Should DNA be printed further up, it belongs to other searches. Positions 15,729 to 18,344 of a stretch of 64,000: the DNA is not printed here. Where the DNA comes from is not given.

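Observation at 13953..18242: Two-component flavin monooxygenase (NtaA/DszA-like plus flavin reductase) clustered with an unusually long (~770 aa) amidase-signature enzyme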

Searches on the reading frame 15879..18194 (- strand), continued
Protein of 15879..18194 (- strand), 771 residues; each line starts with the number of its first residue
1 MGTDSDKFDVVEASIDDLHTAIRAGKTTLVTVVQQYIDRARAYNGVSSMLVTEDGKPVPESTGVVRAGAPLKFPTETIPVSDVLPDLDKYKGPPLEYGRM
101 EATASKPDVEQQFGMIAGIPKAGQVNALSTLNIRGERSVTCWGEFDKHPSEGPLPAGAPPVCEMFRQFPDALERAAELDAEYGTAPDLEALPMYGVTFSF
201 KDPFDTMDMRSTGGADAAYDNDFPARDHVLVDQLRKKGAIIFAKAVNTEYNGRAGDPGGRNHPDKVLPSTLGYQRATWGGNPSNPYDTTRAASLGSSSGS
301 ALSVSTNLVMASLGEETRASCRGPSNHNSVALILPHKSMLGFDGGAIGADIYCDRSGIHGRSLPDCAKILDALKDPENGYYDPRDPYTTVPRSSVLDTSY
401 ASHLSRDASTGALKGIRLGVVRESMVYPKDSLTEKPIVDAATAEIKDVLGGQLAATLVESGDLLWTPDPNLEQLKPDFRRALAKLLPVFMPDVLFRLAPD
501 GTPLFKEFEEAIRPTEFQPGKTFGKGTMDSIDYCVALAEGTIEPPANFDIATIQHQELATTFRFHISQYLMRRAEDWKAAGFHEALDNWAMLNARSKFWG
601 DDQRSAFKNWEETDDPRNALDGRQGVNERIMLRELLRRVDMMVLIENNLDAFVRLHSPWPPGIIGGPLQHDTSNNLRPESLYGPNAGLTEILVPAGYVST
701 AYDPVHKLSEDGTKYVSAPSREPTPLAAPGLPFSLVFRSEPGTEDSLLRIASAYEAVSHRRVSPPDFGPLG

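Call 9: search_solved_structures(query=window:15879-18194:-, max_evalue=0.001, show_alignments=2)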
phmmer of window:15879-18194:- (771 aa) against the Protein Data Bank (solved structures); distinct sequences matched with E-value up to 0.001: 21.
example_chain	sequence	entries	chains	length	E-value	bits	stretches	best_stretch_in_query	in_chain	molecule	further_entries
5ac3_A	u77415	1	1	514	5.7e-15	57.6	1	161-426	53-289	PEPTIDE AMIDASE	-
6te4_A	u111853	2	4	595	8.4e-15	57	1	166-439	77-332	Tse8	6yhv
1m21_A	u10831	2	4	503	3.5e-14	55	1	163-442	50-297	Peptide Amidase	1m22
5ewq_A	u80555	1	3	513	8.5e-09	37.2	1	168-421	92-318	Amidase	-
4gyr_A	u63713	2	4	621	1.5e-07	33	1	172-365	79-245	Allophanate hydrolase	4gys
3kfu_E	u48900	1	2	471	3.8e-06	28.4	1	190-425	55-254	Glutamyl-tRNA(Gln) amidotransferase subunit A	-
2dc0_A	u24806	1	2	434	4.4e-06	28.2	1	192-372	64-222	probable amidase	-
3h0l_A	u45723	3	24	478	6.9e-06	27.6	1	190-374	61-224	Glutamyl-tRNA(Gln) amidotransferase subunit A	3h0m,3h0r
4iss_A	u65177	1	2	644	5.6e-05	24.5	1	187-367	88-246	Allophanate Hydrolase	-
2df4_A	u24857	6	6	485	7.7e-05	24.1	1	170-375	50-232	Glutamyl-tRNA(Gln) amidotransferase subunit A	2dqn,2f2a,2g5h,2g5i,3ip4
4wj3_A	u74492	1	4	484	8.6e-05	23.9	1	195-432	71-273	Glutamyl-tRNA(Gln) amidotransferase subunit A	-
1obk_A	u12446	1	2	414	0.00012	23.5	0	284-374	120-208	MALONAMIDASE E2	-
1ock_A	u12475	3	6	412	0.00012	23.4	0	284-374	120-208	MALONAMIDASE E2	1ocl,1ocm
1obj_A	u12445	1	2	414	0.00013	23.3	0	284-374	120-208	MALONAMIDASE E2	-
4ist_A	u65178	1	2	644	0.00014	23.3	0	187-367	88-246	Allophanate Hydrolase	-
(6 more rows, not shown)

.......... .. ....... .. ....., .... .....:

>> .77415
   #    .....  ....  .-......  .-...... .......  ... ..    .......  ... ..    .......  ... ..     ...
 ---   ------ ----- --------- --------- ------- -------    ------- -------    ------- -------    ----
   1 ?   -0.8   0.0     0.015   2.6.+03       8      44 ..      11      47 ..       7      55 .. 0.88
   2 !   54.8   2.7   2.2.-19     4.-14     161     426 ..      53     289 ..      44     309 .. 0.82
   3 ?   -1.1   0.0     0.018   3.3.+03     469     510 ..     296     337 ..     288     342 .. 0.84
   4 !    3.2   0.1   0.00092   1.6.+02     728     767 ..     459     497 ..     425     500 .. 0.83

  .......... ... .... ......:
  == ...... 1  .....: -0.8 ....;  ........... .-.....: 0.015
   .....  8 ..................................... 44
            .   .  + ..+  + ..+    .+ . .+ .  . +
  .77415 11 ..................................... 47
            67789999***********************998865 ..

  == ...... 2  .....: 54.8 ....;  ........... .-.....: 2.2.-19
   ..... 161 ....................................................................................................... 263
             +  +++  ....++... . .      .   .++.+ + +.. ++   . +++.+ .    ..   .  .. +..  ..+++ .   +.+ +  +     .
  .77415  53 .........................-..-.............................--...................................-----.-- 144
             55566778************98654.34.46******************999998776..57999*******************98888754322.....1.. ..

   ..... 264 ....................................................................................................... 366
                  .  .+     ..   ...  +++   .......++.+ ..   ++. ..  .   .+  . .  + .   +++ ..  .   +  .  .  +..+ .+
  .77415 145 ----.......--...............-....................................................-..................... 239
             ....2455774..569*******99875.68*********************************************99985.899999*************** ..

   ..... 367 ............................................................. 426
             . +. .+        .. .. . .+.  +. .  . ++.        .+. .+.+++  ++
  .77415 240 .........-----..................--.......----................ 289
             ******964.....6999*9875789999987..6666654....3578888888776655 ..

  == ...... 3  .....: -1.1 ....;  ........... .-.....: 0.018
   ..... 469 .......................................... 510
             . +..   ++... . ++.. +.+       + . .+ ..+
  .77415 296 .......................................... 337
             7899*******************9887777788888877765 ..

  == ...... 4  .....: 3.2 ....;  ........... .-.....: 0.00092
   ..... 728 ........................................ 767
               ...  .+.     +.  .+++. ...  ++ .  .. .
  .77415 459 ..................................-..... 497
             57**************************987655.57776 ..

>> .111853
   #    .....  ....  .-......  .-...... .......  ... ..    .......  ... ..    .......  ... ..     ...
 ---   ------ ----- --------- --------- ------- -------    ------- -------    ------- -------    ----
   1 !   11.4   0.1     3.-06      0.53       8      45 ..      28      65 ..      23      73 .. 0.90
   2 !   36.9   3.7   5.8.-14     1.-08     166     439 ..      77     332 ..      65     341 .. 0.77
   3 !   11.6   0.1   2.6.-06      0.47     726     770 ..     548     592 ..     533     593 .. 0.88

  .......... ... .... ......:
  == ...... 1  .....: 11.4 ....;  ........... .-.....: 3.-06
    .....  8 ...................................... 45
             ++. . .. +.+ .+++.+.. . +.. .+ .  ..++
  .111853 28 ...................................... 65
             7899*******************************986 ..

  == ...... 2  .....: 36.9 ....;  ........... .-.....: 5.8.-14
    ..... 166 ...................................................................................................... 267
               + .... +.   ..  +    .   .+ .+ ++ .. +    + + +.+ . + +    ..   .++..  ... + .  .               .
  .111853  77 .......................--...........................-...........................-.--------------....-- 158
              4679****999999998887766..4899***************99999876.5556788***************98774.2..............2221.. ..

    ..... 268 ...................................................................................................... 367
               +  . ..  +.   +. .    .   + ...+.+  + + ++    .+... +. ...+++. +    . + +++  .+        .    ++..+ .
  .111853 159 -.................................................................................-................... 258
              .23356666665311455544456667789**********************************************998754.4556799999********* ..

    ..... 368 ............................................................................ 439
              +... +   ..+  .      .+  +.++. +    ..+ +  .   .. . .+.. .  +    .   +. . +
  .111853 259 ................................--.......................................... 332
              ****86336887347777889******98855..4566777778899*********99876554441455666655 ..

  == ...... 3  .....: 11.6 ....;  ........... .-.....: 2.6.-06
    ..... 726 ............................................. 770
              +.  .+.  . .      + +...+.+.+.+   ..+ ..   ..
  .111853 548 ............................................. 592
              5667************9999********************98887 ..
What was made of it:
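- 17235..17594 (-): Stretch holding the catalytic triad codons: K201 (17592-17594), cis-S296 (17307-17309) and S320 (17235-17237). They are aligned with the Pam motifs in call 9.
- On Amidase signature (AS) family: The motif reads LGSSSGS (CGSSSGS in Pam, call 9).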

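Call 15: find_related_loci(query=window:15879-18194:-, collection=genome_contigs, flank=10000)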
Query window:15879-18194:- (771 aa) in genome_contigs; peptide patterns used: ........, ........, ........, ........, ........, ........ (x = any residue, [..] = any of these).
138 stretches matched a pattern; 89 encode a relative of the query (tblastn E <= 1e-3); the best 80 are kept; 80 distinct loci.
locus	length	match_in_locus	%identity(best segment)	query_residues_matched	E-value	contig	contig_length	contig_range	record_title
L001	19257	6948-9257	95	1-770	0e+0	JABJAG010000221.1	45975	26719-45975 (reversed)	MAG: Alphaproteobacteria bacterium isolate SI073_bin183 k141_2574925, whole genome shotgun sequence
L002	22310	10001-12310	90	1-770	0e+0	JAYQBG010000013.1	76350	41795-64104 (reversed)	MAG: Alphaproteobacteria bacterium isolate 139585_S186_metabat_bins_2.tsv.014 NODE_211_length_76350_cov_7.714713, whole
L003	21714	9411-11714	86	4-771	0e+0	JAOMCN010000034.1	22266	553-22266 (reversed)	Rhodospirillales bacterium isolate AH-558-E05 AH-558-E05_NODE_34, whole genome shotgun sequence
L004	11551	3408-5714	84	3-770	0e+0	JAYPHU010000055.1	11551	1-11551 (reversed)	MAG: Rhodospirillaceae bacterium isolate 139577_S178_metabat_bins_sens.tsv.044 NODE_5727_length_11551_cov_12.786273, who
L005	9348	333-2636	76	4-771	0e+0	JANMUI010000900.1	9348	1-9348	MAG: Betaproteobacteria bacterium isolate SOY_29_concoct_125_sub SOY_29_k141_3482577, whole genome shotgun sequence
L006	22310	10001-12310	75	1-770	0e+0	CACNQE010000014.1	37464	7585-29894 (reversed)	MAG: uncultured SAR116 cluster alpha proteobacterium isolate AG-893-K07 genome assembly, contig: AG-893-K07_NODE_14, who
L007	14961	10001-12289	76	8-770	0e+0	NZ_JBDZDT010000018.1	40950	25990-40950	Aquabacter sp. CN5-332 contig18, whole genome shotgun sequence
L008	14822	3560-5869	75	1-770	0e+0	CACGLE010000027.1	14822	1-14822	uncultured SAR116 cluster alpha proteobacterium isolate AG-422-K21 genome assembly, contig: AG-422-K21_NODE_27, whole ge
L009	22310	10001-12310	74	1-770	0e+0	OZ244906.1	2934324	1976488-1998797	MAG: bacterium isolate 988bfccd-3f86-43f9-a3c1-69845a0f5bc7 genome assembly, chromosome: 1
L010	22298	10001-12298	74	5-770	0e+0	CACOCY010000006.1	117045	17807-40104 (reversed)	MAG: uncultured SAR116 cluster alpha proteobacterium isolate AH-287-O21 genome assembly, contig: AH-287-O21_NODE_6, whol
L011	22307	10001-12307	74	2-770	0e+0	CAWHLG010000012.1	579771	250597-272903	MAG: uncultured Alphaproteobacteria bacterium isolate MFD02840.bin.1.307 genome assembly, contig: contig_44723, whole ge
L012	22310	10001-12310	74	1-770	0e+0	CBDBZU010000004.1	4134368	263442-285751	MAG: bacterium isolate 14075d2c-179b-4e0f-9294-86ba791e4164 genome assembly, contig: contig_4, whole genome shotgun sequ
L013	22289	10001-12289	75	8-770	0e+0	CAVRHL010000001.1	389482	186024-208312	MAG: uncultured Alphaproteobacteria bacterium isolate MFD05521.bin.2.54 genome assembly, contig: contig_104009, whole ge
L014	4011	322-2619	74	5-770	0e+0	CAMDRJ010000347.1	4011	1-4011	MAG: Klebsiella pneumoniae isolate TH-11nov19-3 genome assembly, contig: TH-11nov19-C55758, whole genome shotgun sequenc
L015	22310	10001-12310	73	1-770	0e+0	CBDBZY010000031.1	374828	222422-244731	MAG: bacterium isolate 9be6d20c-2acc-4803-ae17-f4ce1a23f777 genome assembly, contig: contig_31, whole genome shotgun seq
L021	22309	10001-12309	75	1-770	0e+0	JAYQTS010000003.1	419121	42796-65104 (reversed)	MAG: Alphaproteobacteria bacterium isolate SD3109_NP_metabat_bins_2.tsv.278 contig_1441_pilon, whole genome shotgun sequ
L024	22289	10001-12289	73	8-770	0e+0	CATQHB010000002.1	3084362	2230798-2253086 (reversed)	MAG: uncultured Dehalococcoidia bacterium isolate 5e02e7df-9ff6-4248-8782-bae42c8afb25 genome assembly, contig: contig_2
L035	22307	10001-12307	72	3-770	0e+0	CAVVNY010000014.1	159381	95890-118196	MAG: uncultured Alphaproteobacteria bacterium isolate MFD05705.bin.1.143 genome assembly, contig: contig_57332, whole ge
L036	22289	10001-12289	73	7-769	0e+0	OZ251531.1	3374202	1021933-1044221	MAG: Dehalococcoidia bacterium isolate dbfc7836-c0f4-4258-ad9f-d4e7c961b2d4 genome assembly, chromosome: 1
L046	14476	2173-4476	67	1-770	0e+0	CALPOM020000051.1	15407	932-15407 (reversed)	MAG: Thermoflexus hugenholtzii JAD2 isolate HRS-ES1-bin-27 genome assembly, contig: HRS-ES8-C1149, whole genome shotgun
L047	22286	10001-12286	67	4-767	0e+0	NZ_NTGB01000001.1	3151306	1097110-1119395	Polynucleobacter rarus strain MT-CBb6A5 Ga0100209_11, whole genome shotgun sequence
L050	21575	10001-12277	67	7-767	0e+0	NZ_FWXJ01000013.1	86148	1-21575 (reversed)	Polynucleobacter kasalickyi strain VK13, whole genome shotgun sequence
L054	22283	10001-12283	74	8-768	0e+0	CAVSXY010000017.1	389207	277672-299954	MAG: uncultured Alphaproteobacteria bacterium isolate MFD05521.bin.1.29 genome assembly, contig: contig_36113, whole gen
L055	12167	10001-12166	66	2-724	0e+0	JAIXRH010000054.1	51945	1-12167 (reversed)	MAG: Comamonadaceae bacterium isolate C4_MAG_00057 pond_C4_MAG_00057_000000000007, whole genome shotgun sequence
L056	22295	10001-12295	70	5-770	0e+0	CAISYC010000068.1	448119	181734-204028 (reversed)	MAG: uncultured beta proteobacterium isolate MJ-time_bin-8966 genome assembly, contig: bin-8966:68/74, whole genome shot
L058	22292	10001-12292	72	7-770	0e+0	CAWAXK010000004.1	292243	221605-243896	MAG: uncultured Alphaproteobacteria bacterium isolate MFD05942.bin.3.4 genome assembly, contig: contig_1262, whole genom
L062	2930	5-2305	58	7-771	0e+0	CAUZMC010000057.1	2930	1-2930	MAG: Dehalococcoidia bacterium isolate CB9_323.13 genome assembly, contig: Ga0302132_10029508, whole genome shotgun sequ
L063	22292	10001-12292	59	7-770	0e+0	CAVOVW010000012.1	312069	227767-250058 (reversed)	MAG: Terriglobia bacterium isolate MFD00031.bin.2.107 genome assembly, contig: contig_63864, whole genome shotgun sequen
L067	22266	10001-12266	74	7-762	0e+0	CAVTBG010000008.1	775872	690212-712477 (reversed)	MAG: uncultured proteobacterium isolate MFD02416.bin.1.18 genome assembly, contig: contig_24558, whole genome shotgun se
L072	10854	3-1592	69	236-767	0e+0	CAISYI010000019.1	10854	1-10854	MAG: uncultured beta proteobacterium isolate Kiruna_bin-08203 genome assembly, contig: bin-08203:019/291, whole genome s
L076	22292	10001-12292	73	7-770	0e+0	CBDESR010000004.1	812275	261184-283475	MAG: Dehalococcoidia bacterium isolate 12ea5684-3b4d-425b-8812-d35473491086 genome assembly, contig: contig_4, whole gen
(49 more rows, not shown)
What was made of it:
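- Eighty genomic loci were found across several phyla (call 15).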

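Call 20: search_protein_families(library=pfam, proteins=[L046:1119-2129:+, L010:8838-9902:+, L054:509-1687:+, L056:6436-7518:-, L036:16468-17400:-, L021:3503-5260:-, L076:12655-14703:+, L024:17703-18626:-, L072:1653-2150:+, L036:15827-16348:+], max_evalue=0.00001)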
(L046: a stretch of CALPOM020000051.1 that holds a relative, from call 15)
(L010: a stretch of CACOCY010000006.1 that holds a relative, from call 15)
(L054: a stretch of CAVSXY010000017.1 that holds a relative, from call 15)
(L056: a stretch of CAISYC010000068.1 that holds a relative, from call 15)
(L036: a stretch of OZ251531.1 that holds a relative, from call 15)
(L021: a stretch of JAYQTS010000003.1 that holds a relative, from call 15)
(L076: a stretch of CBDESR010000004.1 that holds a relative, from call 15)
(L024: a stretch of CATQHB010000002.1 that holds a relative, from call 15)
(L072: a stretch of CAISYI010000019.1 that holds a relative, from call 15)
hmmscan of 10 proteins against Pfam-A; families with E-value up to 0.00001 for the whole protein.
L046:1119-2129:+ (336 aa): 1 family
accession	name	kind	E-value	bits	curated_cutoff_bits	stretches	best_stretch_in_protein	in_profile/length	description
PF03401.19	TctC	-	2.1e-69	234.5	27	1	59-333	1-274/274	Tripartite tricarboxylate transporter family receptor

L010:8838-9902:+ (354 aa): 3 families
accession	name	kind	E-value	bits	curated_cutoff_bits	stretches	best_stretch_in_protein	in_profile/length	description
PF00005.33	ABC_tran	-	4.9e-36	124.8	25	1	19-161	1-136/137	ABC transporter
PF17912.7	OB_MalK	-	1.9e-07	32.3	27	1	235-279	1-51/53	MalK OB fold domain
PF13304.12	AAA_21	-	2.1e-07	31.8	27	0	143-194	247-300/304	AAA domain, putative AbiEii toxin, Type IV TA system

L054:509-1687:+ (392 aa): 1 family
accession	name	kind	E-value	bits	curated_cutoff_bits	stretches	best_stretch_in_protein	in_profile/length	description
PF00296.26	Bac_luciferase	-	2.4e-45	155.7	27.9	1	24-344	1-309/314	Luciferase-like monooxygenase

L056:6436-7518:- (360 aa): 3 families
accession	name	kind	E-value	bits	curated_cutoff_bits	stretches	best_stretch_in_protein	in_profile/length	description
PF01408.29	GFO_IDH_MocA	-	6.2e-24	85.4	24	1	7-124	2-119/120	Oxidoreductase family, NAD-binding Rossmann fold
PF22725.1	GFO_IDH_MocA_C3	-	3.1e-12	47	27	1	133-260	1-123/124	GFO/IDH/MocA C-terminal domain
PF02894.22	GFO_IDH_MocA_C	-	2.2e-06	28.1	22.9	1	137-355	1-217/218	Oxidoreductase family, C-terminal alpha/beta domain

L036:16468-17400:- (310 aa): 1 family
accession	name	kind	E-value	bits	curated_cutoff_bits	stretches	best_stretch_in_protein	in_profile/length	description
PF00528.27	BPD_transp_1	-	7.3e-28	98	26.4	1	125-308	1-183/184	Binding-protein-dependent transport system inner membrane component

L021:3503-5260:- (585 aa): 2 families
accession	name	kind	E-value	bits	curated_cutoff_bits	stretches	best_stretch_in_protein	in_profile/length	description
PF02129.25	Peptidase_S15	-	2.2e-40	139.4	23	1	27-309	1-260/262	X-Pro dipeptidyl-peptidase (S15 family)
PF08530.16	PepX_C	-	1.8e-37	129.8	22.5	1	335-530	1-186/217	X-Pro dipeptidyl-peptidase C-terminal non-catalytic domain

L076:12655-14703:+ (682 aa): 1 family
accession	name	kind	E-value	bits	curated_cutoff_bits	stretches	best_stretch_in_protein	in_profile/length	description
PF00496.27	SBP_bac_5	-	1.9e-46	159.3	32.4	1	156-581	1-351/368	Bacterial extracellular solute-binding proteins, family 5 Middle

L024:17703-18626:- (307 aa): 2 families
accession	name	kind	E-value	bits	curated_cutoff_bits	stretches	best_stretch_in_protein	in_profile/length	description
PF00528.27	BPD_transp_1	-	4.9e-43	147.4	26.4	1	115-306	1-183/184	Binding-protein-dependent transport system inner membrane component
PF19300.4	BPD_transp_1_N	-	2.9e-09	37.6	23.8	1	3-77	1-76/114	Binding-prot-dependent transport system membrane comp, N-term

L072:1653-2150:+ (165 aa): 2 families
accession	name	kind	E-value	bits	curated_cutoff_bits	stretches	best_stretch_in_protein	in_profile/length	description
PF01799.25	Fer2_2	-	2.4e-24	85.7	30.3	1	83-156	1-75/75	[2Fe-2S] binding domain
PF00111.32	Fer2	-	3.4e-07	30.6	21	1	16-69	2-55/77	2Fe-2S iron-sulfur cluster binding domain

L036:15827-16348:+ (173 aa): 0 families
